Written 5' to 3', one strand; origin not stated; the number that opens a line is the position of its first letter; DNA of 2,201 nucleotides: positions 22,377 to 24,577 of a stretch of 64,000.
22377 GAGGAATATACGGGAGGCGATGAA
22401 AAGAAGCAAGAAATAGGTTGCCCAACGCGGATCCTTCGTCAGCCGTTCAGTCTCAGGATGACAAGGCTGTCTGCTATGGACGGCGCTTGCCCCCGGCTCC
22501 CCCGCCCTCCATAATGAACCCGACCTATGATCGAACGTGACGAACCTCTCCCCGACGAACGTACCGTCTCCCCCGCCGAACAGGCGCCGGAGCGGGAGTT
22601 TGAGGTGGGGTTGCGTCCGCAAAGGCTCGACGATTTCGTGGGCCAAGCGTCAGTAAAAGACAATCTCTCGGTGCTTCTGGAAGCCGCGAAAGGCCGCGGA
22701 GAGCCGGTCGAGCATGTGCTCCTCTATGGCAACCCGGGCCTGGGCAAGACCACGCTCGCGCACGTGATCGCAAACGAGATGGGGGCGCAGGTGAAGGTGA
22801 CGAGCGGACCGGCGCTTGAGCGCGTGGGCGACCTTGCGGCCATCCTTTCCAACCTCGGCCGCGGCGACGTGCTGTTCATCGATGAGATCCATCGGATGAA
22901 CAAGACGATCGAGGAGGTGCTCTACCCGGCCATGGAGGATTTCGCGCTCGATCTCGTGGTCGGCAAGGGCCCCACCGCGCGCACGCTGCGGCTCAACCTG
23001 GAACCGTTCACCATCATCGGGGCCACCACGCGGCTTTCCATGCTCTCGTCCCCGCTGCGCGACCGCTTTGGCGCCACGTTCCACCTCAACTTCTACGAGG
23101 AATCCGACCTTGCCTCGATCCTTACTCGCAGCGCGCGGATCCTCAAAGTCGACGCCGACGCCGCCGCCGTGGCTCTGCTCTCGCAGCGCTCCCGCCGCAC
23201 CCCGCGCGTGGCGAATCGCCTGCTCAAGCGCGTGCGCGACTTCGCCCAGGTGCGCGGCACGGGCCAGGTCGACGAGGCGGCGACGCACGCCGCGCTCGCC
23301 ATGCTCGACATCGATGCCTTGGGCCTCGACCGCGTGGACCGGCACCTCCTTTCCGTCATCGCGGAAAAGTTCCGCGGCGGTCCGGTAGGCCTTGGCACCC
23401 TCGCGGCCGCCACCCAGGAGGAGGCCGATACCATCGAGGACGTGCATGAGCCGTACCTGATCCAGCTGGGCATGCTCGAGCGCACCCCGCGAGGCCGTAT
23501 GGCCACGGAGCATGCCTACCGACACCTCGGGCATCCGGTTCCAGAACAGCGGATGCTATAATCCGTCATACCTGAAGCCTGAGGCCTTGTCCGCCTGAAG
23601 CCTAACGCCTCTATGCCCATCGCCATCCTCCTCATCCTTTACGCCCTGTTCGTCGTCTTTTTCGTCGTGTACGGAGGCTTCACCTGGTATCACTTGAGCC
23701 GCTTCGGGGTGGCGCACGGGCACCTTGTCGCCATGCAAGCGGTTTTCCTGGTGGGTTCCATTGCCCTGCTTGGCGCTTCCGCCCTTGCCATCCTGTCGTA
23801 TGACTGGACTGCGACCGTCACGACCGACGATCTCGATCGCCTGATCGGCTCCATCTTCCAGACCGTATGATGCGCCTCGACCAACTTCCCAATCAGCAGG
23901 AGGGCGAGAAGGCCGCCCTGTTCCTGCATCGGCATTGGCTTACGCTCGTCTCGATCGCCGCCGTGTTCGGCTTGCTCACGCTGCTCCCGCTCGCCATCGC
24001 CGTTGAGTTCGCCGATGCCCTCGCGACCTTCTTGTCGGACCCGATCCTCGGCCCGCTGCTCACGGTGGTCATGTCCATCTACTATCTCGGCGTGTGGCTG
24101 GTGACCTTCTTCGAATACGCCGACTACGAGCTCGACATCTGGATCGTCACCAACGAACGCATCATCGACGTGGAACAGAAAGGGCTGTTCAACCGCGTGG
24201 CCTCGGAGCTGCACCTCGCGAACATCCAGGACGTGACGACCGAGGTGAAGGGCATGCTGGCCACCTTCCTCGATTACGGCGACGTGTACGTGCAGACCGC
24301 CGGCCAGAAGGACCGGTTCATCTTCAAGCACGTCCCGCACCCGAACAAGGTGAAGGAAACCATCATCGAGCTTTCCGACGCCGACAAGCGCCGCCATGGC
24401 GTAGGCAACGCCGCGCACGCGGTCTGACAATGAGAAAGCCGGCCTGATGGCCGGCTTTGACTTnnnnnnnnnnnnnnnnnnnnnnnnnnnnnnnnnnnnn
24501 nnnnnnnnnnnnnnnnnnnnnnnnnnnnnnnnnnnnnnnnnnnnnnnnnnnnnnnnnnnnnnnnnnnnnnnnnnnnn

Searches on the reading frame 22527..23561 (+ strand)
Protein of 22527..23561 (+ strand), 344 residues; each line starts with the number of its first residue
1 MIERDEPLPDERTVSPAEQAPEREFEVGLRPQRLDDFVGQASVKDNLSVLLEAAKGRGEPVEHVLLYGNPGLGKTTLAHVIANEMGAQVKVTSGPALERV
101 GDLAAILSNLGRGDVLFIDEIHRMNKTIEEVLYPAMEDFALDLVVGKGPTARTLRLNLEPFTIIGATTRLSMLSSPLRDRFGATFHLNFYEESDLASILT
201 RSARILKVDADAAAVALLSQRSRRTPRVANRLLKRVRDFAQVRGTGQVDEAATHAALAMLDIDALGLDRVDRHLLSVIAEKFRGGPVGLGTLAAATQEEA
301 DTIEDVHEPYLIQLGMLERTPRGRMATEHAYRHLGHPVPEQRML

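Call 17: search_protein_families(library=pfam, proteins=[window:22527-23561:+], max_evalue=0.001)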
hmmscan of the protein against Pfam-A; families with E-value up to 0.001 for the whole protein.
window:22527-23561:+ (344 aa): 15 families
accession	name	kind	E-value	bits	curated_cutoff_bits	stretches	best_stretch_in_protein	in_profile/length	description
PF05496.18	RuvB_N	-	2.3e-76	255.4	27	1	29-187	1-159/159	Holliday junction DNA helicase RuvB P-loop domain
PF17864.7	AAA_lid_4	-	9.4e-26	89.8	27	1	190-263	1-74/74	RuvB AAA lid domain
PF05491.19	RuvB_C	-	4.7e-24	84.6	24.7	1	265-334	2-71/72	RuvB C-terminal winged helix domain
PF00004.35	AAA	-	8.6e-22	78.4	21.2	1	64-186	1-128/131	ATPase family associated with various cellular activities (AAA)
PF07728.20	AAA_5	-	1.6e-10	41.5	22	1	63-181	1-139/139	AAA domain (dynein-related subfamily)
PF13191.12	AAA_16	-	1e-06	29.8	32.6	1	38-97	3-61/167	AAA ATPase domain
PF05673.19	DUF815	-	5.1e-06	26.3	23.8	1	32-121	25-116/249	Protein of unknown function (DUF815)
PF06068.19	TIP49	-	4e-05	23.4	23.8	1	35-92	24-81/347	TIP49 P-loop domain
PF01078.27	Mg_chelatase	-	6.5e-05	22.9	20.3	0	35-82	3-43/207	Magnesium chelatase, subunit ChlI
PF20720.3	nSTAND3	-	8.2e-05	22.8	27.2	1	62-107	18-61/155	Novel STAND NTPase 3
PF00910.28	RNA_helicase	-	0.00037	21.4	21.5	1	64-133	1-72/105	RNA helicase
PF00308.24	Bac_DnaA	-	0.00054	20.6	23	0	34-87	7-60/162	Bacterial DnaA ATPAse domain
PF00493.29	MCM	-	0.00057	19.5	23.3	0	62-138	58-147/224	MCM P-loop domain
PF14532.12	Sigma54_activ_2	-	0.00058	20.6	25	1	39-133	2-90/138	Sigma-54 interaction domain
PF07726.17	AAA_3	-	0.00058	20.2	27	0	63-90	1-28/131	ATPase family associated with various cellular activities (AAA)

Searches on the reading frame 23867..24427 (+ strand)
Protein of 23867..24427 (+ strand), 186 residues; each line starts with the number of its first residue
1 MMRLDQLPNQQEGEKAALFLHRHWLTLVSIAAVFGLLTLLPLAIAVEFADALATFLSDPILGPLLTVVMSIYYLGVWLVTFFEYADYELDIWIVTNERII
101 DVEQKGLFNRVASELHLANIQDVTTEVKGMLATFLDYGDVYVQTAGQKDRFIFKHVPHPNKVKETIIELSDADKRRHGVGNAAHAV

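Call 17: search_protein_families(library=pfam, proteins=[window:23867-24427:+], max_evalue=0.001)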
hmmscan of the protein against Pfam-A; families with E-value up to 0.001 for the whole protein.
window:23867-24427:+ (186 aa): 2 families
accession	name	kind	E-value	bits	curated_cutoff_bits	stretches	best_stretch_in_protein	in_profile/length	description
PF03703.20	bPH_2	-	3.2e-07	30.9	22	1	94-166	8-78/78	Bacterial PH domain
PF14470.12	bPH_3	-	0.00042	21.2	23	1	86-132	19-65/95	Bacterial PH domain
